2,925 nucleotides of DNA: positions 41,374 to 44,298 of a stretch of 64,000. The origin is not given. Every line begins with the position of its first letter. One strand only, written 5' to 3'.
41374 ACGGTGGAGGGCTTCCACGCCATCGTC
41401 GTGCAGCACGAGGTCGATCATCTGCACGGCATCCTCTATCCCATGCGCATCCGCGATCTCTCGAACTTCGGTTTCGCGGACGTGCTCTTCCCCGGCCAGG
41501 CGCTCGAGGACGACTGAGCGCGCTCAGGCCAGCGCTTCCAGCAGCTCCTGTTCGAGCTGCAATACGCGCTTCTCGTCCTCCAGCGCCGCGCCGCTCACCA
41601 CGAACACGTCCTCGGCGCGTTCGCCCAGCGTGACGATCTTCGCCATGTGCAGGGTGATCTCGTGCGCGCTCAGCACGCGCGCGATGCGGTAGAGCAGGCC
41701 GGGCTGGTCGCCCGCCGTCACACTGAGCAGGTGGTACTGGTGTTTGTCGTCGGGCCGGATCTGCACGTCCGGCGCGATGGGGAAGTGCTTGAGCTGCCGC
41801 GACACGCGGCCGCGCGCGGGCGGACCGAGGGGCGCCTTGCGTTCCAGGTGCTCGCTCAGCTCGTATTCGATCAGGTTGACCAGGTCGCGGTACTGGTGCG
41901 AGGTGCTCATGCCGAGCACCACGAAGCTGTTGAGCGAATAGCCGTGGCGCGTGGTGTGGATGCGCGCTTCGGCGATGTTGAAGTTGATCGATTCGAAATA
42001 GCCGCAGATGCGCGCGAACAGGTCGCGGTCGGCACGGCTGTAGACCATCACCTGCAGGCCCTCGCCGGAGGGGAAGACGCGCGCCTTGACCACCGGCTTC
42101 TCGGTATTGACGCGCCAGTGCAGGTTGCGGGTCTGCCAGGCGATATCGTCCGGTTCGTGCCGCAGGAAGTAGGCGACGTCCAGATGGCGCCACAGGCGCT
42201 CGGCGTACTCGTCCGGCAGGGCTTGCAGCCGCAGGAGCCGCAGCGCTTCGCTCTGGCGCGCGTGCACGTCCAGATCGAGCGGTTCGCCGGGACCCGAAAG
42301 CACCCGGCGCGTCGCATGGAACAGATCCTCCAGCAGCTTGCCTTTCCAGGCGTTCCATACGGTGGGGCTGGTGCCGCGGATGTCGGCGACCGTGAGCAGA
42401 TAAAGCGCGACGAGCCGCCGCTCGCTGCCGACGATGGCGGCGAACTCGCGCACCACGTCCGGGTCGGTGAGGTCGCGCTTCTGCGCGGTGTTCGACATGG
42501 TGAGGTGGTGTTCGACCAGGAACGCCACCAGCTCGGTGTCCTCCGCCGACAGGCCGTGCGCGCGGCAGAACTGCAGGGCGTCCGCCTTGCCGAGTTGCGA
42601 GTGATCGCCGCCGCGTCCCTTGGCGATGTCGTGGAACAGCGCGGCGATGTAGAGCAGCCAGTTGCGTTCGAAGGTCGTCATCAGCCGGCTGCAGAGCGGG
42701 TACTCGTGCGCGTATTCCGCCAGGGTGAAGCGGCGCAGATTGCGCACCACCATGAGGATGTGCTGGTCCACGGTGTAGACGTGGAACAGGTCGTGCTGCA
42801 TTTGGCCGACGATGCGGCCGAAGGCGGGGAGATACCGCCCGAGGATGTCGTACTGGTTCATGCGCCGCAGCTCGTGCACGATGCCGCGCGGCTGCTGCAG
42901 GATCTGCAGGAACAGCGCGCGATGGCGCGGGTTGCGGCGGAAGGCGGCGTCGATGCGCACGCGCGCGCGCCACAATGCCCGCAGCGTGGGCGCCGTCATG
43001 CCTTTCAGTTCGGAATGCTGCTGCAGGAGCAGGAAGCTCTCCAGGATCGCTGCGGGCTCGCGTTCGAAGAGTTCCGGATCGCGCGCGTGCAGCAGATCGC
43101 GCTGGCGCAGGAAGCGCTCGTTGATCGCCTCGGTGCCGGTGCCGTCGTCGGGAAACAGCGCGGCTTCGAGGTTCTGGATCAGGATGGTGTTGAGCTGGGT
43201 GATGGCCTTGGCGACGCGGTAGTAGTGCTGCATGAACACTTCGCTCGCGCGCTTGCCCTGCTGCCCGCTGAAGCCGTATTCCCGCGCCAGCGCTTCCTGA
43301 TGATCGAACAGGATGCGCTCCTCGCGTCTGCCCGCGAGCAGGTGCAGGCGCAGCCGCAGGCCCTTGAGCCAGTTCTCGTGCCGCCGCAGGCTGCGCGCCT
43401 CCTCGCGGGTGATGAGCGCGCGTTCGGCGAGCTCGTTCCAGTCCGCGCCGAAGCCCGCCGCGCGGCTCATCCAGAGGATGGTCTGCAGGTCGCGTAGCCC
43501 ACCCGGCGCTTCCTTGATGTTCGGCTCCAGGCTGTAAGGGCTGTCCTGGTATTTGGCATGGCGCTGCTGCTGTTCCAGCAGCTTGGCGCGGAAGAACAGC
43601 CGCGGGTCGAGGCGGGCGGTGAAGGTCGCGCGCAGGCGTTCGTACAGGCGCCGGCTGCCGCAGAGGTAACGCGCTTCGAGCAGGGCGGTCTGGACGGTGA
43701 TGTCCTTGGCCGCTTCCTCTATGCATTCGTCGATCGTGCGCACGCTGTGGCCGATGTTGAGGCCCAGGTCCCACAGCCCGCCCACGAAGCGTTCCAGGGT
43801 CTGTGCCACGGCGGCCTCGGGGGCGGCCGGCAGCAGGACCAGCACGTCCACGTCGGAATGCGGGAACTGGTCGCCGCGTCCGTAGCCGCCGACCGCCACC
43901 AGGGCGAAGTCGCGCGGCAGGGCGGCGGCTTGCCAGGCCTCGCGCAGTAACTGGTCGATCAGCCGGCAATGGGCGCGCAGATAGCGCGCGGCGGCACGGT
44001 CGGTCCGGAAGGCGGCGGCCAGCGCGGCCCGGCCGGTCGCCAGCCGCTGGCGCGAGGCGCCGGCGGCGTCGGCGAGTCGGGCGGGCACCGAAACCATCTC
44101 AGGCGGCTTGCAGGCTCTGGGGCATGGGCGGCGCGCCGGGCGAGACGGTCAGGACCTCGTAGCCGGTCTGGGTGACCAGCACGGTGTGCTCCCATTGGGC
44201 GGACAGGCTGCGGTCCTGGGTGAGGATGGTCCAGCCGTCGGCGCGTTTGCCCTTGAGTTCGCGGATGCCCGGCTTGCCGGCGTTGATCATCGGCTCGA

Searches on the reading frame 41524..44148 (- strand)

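Call 65: search_protein_families(library=pfam, proteins=[window:41524-44148:-], max_evalue=0.00001)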
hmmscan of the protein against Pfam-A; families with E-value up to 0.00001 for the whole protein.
window:41524-44148:- (874 aa): 5 families
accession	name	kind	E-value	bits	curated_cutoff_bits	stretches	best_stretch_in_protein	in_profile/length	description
PF08335.16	GlnD_UR_UTase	-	3.3e-45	154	21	1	185-324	2-141/141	GlnD PII-uridylyltransferase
PF01966.28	HD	-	1.8e-08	35.1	22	1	461-559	2-93/116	HD domain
PF01842.31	ACT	-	1.1e-07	31.9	27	0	806-864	1-59/66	ACT domain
PF03445.19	DUF294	-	3.4e-06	27.4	21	0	44-130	8-103/138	Putative nucleotidyltransferase DUF294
PF01909.29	NTP_transf_2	-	5.2e-06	27.2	21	0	77-112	13-46/93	Nucleotidyltransferase domain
